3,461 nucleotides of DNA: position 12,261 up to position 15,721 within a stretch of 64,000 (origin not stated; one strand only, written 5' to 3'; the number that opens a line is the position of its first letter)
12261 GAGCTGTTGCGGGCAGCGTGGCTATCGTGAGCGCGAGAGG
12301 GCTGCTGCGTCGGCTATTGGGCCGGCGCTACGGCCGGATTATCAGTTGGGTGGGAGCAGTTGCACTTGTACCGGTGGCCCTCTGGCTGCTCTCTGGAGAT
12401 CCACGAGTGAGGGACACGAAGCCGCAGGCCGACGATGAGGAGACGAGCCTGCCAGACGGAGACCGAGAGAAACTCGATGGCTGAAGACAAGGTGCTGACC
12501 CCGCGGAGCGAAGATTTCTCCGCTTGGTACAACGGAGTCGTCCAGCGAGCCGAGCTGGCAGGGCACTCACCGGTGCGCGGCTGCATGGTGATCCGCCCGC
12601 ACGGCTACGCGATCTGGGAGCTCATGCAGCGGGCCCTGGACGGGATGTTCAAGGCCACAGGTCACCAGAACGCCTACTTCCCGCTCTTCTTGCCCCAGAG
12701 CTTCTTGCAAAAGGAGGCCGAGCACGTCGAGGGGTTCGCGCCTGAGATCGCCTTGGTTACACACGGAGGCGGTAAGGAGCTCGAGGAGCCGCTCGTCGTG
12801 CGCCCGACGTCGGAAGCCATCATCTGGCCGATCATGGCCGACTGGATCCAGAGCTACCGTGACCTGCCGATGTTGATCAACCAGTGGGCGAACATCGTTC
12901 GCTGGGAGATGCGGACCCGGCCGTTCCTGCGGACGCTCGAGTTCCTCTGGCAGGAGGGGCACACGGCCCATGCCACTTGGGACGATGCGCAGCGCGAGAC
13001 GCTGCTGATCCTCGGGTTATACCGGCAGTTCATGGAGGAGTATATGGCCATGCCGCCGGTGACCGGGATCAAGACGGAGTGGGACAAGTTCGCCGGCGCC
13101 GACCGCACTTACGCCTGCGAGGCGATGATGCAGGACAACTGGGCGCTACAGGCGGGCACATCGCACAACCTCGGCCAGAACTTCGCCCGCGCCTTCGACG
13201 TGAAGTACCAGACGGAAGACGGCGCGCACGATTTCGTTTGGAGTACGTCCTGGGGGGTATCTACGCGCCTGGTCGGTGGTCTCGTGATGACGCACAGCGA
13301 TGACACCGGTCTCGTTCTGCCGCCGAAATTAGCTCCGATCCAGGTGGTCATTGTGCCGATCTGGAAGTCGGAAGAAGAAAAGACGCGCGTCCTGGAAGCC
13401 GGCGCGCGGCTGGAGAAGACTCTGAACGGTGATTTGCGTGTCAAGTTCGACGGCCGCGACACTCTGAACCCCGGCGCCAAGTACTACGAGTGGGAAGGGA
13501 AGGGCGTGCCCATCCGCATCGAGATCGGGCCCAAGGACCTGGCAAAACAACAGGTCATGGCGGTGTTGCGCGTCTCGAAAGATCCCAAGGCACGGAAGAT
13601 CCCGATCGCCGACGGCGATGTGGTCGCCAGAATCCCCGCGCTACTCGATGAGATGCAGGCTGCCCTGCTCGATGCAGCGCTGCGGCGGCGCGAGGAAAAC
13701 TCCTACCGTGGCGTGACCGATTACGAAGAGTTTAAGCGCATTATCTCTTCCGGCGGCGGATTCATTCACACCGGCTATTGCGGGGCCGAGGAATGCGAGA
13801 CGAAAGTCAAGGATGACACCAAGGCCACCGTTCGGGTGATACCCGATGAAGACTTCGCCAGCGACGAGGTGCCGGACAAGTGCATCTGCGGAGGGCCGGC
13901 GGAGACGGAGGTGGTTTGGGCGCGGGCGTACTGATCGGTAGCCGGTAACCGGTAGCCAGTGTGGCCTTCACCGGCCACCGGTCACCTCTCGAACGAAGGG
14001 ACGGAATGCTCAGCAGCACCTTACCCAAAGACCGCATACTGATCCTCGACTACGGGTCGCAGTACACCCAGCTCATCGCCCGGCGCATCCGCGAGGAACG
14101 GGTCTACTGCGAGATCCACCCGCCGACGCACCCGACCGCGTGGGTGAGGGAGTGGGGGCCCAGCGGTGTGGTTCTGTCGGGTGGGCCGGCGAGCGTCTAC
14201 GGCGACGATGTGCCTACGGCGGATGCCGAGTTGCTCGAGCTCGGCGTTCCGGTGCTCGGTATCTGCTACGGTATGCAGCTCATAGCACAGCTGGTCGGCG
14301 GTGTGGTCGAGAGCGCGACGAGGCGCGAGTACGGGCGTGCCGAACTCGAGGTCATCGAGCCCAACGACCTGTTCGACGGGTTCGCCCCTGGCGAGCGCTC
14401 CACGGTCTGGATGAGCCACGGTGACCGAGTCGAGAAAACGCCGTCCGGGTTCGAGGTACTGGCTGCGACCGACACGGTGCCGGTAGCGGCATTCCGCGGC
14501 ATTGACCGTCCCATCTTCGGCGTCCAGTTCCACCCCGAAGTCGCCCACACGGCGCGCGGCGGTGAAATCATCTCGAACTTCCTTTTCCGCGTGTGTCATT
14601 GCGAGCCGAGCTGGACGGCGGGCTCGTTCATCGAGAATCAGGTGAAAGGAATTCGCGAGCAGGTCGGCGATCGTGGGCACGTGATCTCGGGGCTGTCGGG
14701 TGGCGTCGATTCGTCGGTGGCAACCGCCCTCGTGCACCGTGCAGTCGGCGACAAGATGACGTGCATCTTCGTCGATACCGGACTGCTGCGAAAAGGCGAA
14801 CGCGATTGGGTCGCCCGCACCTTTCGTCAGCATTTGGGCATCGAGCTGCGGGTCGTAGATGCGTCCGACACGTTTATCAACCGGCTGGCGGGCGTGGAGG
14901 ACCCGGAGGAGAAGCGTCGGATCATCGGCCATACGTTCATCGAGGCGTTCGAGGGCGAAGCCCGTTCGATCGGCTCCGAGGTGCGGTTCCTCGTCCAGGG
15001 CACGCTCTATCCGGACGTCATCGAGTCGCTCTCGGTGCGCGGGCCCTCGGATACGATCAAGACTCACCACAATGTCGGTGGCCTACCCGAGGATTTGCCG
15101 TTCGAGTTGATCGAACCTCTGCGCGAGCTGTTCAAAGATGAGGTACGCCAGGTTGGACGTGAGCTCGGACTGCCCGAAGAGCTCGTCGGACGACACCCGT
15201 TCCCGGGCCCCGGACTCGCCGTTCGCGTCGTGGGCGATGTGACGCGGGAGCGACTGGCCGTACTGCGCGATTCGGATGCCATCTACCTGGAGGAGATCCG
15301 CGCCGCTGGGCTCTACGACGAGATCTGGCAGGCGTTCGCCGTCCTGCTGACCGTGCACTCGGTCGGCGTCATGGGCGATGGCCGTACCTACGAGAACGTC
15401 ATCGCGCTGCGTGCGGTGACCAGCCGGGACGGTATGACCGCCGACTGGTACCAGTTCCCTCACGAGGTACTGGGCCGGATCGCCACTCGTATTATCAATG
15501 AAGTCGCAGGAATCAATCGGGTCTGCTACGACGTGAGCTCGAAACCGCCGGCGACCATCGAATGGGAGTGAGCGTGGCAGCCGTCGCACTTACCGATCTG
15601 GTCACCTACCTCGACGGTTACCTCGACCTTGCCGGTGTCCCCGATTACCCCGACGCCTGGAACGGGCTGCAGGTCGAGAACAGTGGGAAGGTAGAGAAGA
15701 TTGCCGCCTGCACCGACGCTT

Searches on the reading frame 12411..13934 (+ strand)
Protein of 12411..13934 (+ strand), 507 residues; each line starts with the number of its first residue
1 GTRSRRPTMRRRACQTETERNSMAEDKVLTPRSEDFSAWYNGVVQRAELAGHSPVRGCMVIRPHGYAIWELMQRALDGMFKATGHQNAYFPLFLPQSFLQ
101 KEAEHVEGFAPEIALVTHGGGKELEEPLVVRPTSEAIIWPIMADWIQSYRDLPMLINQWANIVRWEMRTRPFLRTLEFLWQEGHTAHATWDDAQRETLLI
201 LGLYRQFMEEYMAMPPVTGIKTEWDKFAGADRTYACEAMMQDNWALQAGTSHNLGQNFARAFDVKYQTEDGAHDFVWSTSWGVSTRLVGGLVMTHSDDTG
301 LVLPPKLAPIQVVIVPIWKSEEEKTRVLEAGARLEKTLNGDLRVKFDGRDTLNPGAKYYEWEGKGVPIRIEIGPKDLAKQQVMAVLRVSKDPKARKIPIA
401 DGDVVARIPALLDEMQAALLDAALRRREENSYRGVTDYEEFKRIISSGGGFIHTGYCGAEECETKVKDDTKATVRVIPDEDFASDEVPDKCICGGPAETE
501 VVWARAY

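Call 7: search_protein_families(library=pfam, proteins=[window:12411-13934:+])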
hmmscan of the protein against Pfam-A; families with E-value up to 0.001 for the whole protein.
window:12411-13934:+ (507 aa): 3 families
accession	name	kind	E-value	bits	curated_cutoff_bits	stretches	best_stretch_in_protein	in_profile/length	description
PF09180.16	ProRS-C_1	-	1.4e-17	64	31.5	1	438-507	1-71/71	Prolyl-tRNA synthetase, C-terminal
PF00587.30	tRNA-synt_2b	-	3.4e-16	60.3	29.3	1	123-290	6-174/179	tRNA synthetase class II core domain (G, H, P, S and T)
PF03129.25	HGTP_anticodon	-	3e-10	40.5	21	1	311-390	1-77/94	Anticodon binding domain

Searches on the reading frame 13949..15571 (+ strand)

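Call 7: search_protein_families(library=pfam, proteins=[window:13949-15571:+])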
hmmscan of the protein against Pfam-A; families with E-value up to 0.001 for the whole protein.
window:13949-15571:+ (540 aa): 6 families
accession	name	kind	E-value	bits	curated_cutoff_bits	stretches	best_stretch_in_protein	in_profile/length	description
PF00958.27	GMP_synt_C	-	1.6e-45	153.5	27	1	448-539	1-92/92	GMP synthase C terminal domain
PF00117.34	GATase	-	3.2e-43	148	22.8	1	31-214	1-189/190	Glutamine amidotransferase class-I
PF02540.23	NAD_synthase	-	5e-10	39.4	21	1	228-308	2-84/242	NAD synthase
PF07722.19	Peptidase_C26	-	1e-09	38.9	20.5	1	94-197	100-219/219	Peptidase C26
PF03054.22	tRNA_Me_trans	-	0.00014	22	20.6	0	244-311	2-78/202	tRNA methyl transferase HUP domain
PF06508.19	QueC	-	0.00071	19.6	22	0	246-306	3-61/210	Queuosine biosynthesis protein QueC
